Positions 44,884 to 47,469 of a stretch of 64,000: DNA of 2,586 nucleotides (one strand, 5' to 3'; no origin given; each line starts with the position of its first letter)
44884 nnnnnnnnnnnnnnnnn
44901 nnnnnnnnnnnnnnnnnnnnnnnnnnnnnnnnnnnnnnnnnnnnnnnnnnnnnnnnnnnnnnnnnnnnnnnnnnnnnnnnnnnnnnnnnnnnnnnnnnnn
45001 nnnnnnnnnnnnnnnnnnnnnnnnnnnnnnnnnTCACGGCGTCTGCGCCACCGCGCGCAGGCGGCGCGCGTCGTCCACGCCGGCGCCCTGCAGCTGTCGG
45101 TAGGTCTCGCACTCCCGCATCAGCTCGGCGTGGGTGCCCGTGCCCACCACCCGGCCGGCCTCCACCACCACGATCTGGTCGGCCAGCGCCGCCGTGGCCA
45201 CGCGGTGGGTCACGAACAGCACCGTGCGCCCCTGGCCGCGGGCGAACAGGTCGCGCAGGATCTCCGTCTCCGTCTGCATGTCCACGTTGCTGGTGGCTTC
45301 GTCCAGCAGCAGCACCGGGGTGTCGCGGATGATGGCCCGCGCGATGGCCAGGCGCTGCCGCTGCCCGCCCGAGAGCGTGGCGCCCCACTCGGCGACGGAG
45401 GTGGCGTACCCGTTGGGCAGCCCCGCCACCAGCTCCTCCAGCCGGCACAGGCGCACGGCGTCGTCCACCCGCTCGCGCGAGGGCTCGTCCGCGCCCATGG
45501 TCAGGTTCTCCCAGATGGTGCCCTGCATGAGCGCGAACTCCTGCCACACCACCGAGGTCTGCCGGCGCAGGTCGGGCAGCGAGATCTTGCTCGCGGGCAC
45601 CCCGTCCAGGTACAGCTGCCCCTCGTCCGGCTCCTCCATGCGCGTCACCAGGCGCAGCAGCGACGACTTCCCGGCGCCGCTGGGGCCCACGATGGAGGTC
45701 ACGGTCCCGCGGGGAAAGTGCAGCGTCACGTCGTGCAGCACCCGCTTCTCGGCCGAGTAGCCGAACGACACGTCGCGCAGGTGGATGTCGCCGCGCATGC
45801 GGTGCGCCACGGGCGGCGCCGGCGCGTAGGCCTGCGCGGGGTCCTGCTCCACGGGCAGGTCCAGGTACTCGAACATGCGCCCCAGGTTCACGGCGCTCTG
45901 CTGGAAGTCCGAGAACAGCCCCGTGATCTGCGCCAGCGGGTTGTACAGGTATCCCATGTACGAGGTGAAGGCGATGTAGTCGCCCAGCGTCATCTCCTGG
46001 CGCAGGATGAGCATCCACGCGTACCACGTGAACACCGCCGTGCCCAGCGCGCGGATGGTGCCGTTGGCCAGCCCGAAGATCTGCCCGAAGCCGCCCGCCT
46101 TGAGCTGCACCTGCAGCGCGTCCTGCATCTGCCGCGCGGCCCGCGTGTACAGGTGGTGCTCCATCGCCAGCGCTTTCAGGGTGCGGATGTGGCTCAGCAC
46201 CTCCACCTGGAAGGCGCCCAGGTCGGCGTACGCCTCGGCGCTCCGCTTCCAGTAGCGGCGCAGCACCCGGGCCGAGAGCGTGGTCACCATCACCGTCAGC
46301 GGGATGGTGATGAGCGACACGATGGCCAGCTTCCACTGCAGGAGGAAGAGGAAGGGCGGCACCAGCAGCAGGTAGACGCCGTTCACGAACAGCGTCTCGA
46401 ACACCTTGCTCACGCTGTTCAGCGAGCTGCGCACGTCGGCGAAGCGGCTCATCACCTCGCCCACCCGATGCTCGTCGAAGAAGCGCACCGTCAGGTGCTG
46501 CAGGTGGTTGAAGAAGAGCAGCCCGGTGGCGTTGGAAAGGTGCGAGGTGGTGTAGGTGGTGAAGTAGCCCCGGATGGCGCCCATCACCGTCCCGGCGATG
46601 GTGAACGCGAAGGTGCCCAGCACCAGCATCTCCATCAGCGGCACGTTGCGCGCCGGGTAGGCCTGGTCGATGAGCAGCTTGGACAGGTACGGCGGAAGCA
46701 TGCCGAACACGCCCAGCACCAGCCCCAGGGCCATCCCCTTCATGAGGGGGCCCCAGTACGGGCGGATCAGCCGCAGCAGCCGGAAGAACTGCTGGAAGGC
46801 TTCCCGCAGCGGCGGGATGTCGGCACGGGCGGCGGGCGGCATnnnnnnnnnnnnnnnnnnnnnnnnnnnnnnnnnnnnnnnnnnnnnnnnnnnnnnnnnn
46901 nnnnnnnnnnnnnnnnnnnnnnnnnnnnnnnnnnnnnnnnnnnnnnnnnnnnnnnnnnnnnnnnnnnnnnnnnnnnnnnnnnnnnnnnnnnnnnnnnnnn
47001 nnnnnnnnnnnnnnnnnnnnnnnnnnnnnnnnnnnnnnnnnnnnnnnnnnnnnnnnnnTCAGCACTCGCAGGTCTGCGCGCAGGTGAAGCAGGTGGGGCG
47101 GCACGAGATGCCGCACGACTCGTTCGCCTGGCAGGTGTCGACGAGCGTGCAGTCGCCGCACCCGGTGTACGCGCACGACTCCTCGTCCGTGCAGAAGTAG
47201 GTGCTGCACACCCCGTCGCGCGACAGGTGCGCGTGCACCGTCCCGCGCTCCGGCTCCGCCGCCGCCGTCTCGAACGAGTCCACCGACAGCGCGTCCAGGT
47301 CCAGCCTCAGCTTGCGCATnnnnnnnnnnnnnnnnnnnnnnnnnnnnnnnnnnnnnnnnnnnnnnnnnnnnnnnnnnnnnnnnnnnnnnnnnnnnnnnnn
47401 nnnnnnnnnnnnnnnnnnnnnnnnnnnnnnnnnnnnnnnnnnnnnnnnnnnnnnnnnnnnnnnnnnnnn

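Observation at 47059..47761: Two divergent, extremely Cys-rich precursor peptides sharing a nisin-like leader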

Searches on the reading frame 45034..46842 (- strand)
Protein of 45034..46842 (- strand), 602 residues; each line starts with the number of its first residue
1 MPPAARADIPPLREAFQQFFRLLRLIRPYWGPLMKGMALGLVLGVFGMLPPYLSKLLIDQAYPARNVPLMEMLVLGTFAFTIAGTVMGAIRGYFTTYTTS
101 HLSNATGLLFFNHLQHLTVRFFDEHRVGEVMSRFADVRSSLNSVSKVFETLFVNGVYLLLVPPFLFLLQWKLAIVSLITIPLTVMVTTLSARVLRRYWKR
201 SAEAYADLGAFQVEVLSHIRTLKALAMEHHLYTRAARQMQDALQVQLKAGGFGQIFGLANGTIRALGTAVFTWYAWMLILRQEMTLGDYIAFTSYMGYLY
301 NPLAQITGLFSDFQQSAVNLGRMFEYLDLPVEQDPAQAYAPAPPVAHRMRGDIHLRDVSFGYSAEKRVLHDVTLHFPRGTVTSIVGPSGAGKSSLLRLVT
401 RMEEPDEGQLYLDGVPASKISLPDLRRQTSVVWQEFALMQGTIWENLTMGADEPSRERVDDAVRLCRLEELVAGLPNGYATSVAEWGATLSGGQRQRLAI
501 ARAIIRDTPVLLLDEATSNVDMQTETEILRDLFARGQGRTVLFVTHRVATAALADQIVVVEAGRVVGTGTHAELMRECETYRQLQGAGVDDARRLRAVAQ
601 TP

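Call 3: search_protein_families(library=ncbifam, proteins=[window:45034-46842:-], max_evalue=1)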
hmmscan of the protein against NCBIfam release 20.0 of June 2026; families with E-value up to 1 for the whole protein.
window:45034-46842:- (602 aa): 197 families (the best 25 are shown)
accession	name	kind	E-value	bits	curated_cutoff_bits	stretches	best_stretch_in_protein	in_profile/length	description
TIGR00958.1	3a01208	subfamily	1.7e-104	350.6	874.6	1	17-584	147-710/711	antigen peptide transporter 2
TIGR01846.1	type_I_sec_HlyB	subfamily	2.2e-103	346.9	725.55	1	37-584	145-688/694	type I secretion system permease/ATPase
TIGR02203.1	MsbA_lipidA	equivalog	1.1e-102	344.5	602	1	19-585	2-566/572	lipid A export permease/ATP-binding protein MsbA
TIGR02204.1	MsbA_rel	hypoth_equivalog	1.9e-99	333.9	780.4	1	22-584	9-571/576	ABC transporter, permease/ATP-binding protein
TIGR03796.1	NHLM_micro_ABC1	equivalog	1.1e-96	324.7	853.3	1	25-584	148-708/710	NHLP family bacteriocin export ABC transporter peptidase/permease/ATPase subunit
TIGR01193.1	bacteriocin_ABC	subfamily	8.2e-95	318.8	523.85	1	46-584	171-705/708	peptide cleavage/export ABC transporter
TIGR03797.1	NHLM_micro_ABC2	equivalog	2.4e-93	313.9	709.4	1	18-584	122-681/686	NHLP bacteriocin export ABC transporter permease/ATPase subunit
NF052233.1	CphA_assoc_ABC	equivalog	2.5e-90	303.9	880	1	17-589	170-744/766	cyanophycin metabolism-associated ABC transporter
TIGR03375.1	type_I_sec_LssB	subfamily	1.2e-88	298.2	693.1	1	29-578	147-692/696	type I secretion system permease/ATPase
NF045513.1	HepA_fam_ABC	equivalog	2.7e-83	280.4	725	1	90-577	114-598/610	heterocyst formation ABC transporter subunit HepA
NF008381.0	PRK11176.1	equivalog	2.5e-82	277.1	867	1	15-585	9-576/582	lipid A ABC transporter ATP-binding protein/permease MsbA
NF010178.0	PRK13657.1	equivalog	9.8e-75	252.1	733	1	100-587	84-569/588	glucan ABC transporter ATP-binding protein/ permease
NF008055.0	PRK10789.1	equivalog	1.6e-67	228.3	845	1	26-584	11-567/590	SmdA family multidrug ABC transporter permease/ATP-binding protein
TIGR02868.1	CydC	equivalog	1.1e-65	222.4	329.05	1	108-547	90-529/530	thiol reductant ABC exporter subunit CydC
NF008056.1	PRK10790.1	equivalog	8.4e-64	216.1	746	1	16-584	8-571/584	SmdB family multidrug efflux ABC transporter permease/ATP-binding protein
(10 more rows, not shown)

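Call 4: search_protein_families(library=pfam, proteins=[window:45034-46842:-], max_evalue=1)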
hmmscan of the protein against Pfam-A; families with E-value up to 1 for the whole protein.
window:45034-46842:- (602 aa): 15 families
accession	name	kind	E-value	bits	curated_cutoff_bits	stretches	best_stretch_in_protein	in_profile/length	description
PF00664.28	ABC_membrane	-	1.6e-41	143.3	28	1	36-303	4-274/274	ABC transporter transmembrane region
PF00005.33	ABC_tran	-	8.2e-31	107.9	25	1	369-518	1-137/137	ABC transporter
PF02463.25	SMC_N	-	7.7e-06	25.9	40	1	471-561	135-212/220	RecF/RecN/SMC N terminal domain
PF13304.12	AAA_21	-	4.8e-05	24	27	1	381-403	1-23/304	AAA domain, putative AbiEii toxin, Type IV TA system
PF09818.15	ABC_ATPase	-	0.00011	21.8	23.2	1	468-560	137-229/283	P-loop domain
PF13401.12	AAA_22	-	0.00022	22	27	1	381-546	7-124/130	AAA domain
PF00873.25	ACR_tran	-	0.0012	17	28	1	142-187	328-372/1021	AcrB/AcrD/AcrF family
PF13555.12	AAA_29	-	0.0019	18.4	27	1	370-396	13-39/61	P-loop containing region of AAA domain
PF20703.3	nSTAND1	-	0.0084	16.2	27.1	1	377-397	31-51/379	Novel STAND NTPase 1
PF13191.12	AAA_16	-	0.0089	17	32.6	1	379-537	24-160/167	AAA ATPase domain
PF13476.12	AAA_23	-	0.013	16.6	27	1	369-397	10-37/201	AAA domain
PF03193.22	RsgA_GTPase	-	0.026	14.8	30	1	378-400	105-127/174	RsgA GTPase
PF13604.12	AAA_30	-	0.067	13.4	27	0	380-406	19-45/191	AAA domain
PF22039.1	HUTI_composite_bact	-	0.089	12.9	25.5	1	558-575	3-20/26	Imidazolonepropionase-like composite domain, bacteria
PF00910.28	RNA_helicase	-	0.17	12.8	21.5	1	384-439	3-61/105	RNA helicase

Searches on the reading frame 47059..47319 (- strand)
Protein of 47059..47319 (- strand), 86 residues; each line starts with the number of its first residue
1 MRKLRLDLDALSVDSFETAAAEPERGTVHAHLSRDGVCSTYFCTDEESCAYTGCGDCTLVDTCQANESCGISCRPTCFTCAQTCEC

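Call 3: search_protein_families(library=ncbifam, proteins=[window:47059-47319:-], max_evalue=1)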
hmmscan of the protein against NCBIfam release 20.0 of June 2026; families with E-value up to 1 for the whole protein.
window:47059-47319:- (86 aa): 1 family
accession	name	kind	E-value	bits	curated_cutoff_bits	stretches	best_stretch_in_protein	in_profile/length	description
NF038180.1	leader_pinensin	domain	0.00058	19.7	24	1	5-29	2-26/28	pinensin family lanthipeptide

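Call 4: search_protein_families(library=pfam, proteins=[window:47059-47319:-], max_evalue=1)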
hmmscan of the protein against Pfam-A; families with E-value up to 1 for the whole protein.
window:47059-47319:- (86 aa): 0 families

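Call 10: find_homologous_proteins(query=window:47062-47319:-, max_evalue=1)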
Query seq(86 aa) (86 aa): 8 proteins with E <= 1 among 9 candidates.
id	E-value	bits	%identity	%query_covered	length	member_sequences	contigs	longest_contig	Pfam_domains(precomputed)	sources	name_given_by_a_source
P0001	3.8e-51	188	100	100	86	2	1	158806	-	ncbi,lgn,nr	ncbi:MAG: hypothetical protein JWM27_3514 [Gemmatimonadetes bacterium]|nr:hypothetical protein [Gemm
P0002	9.8e-5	40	51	98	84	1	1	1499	-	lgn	-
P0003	9.9e-4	37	77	36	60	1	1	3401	-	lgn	-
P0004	1.3e-3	36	55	57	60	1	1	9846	-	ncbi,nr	ncbi:MAG TPA: pinensin family lanthipeptide [Longimicrobium sp.]|nr:pinensin family lanthipeptide [L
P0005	1.0e-1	30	42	99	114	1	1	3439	-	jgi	jgi:hypothetical protein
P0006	4.5e-1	28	72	34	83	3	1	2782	-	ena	-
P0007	4.7e-1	28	58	36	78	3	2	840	-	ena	-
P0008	9.0e-1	27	69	37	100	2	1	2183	-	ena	-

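Call 50: search_protein_families(library=ncbifam, alignment_id=A4, max_evalue=0.01)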
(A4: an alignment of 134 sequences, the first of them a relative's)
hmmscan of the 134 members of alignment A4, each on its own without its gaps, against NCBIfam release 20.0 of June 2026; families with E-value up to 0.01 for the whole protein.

A. member 1, P0001 (86 aa): 1 family
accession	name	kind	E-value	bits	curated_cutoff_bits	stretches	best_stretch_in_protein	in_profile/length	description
NF038180.1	leader_pinensin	domain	0.00058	19.7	24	1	5-29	2-26/28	pinensin family lanthipeptide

B. families by the number of members that match (of 134 scanned): 1 family
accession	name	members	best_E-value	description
NF038180.1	leader_pinensin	74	4.5e-08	pinensin family lanthipeptide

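Call 98: find_related_loci(query=window:47062-47319:-, collection=metagenome_contigs, flank=3000)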
Query seq(86 aa) (86 aa) in metagenome_contigs; peptide patterns used: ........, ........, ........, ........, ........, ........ (x = any residue, [..] = any of these).
515 stretches matched a pattern; 3 encode a relative of the query (tblastn E <= 1e-3); 3 distinct loci.
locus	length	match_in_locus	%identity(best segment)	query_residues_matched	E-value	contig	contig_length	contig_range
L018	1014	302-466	44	1-73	2e-15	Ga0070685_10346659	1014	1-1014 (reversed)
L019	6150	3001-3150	52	1-54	4e-11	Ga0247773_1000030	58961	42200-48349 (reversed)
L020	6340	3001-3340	58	1-61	3e-8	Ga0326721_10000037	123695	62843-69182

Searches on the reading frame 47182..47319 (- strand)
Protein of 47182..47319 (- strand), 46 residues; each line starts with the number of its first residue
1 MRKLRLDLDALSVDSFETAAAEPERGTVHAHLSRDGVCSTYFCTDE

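Call 41: find_homologous_proteins(query=A3, max_evalue=1)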
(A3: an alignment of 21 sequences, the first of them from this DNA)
Query A3 (21 sequences) (46 aa, profile of the alignment): 1507 proteins with E <= 1 among 2017 candidates; the best 120 are listed.
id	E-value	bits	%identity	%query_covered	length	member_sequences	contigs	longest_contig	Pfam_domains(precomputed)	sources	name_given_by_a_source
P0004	6.7e-16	76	75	67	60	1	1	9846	-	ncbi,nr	ncbi:MAG TPA: pinensin family lanthipeptide [Longimicrobium sp.]|nr:pinensin family lanthipeptide [L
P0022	8.6e-16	75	78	67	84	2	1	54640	-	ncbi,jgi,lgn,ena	ncbi:MAG TPA: pinensin family lanthipeptide [Longimicrobium sp.]|jgi:hypothetical protein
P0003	1.2e-14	72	77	67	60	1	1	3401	-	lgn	-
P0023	1.3e-14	71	61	67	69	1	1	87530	-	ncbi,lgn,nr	ncbi:MAG: hypothetical protein JWM27_3724 [Gemmatimonadetes bacterium]|nr:hypothetical protein [Gemm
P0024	2.2e-14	71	63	67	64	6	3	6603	-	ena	-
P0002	1.6e-13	68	81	67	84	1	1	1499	-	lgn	-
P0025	1.6e-13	68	58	67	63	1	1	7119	-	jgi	jgi:hypothetical protein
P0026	1.9e-13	68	53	93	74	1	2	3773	-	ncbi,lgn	ncbi:MAG TPA: hypothetical protein VF142_04855 [Longimicrobium sp.]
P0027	3.0e-13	67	71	67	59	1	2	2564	-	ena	-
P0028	3.0e-13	67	61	67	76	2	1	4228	-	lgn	-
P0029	3.3e-13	67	58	67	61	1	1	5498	-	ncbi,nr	ncbi:MAG TPA: hypothetical protein VNP72_06280 [Longimicrobium sp.]|nr:hypothetical protein [Longimi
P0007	3.8e-13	67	58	67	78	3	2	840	-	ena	-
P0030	6.9e-13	66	55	87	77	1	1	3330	-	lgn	-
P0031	8.1e-13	66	59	87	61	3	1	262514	-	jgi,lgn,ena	-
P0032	8.2e-13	66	54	98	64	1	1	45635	-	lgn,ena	-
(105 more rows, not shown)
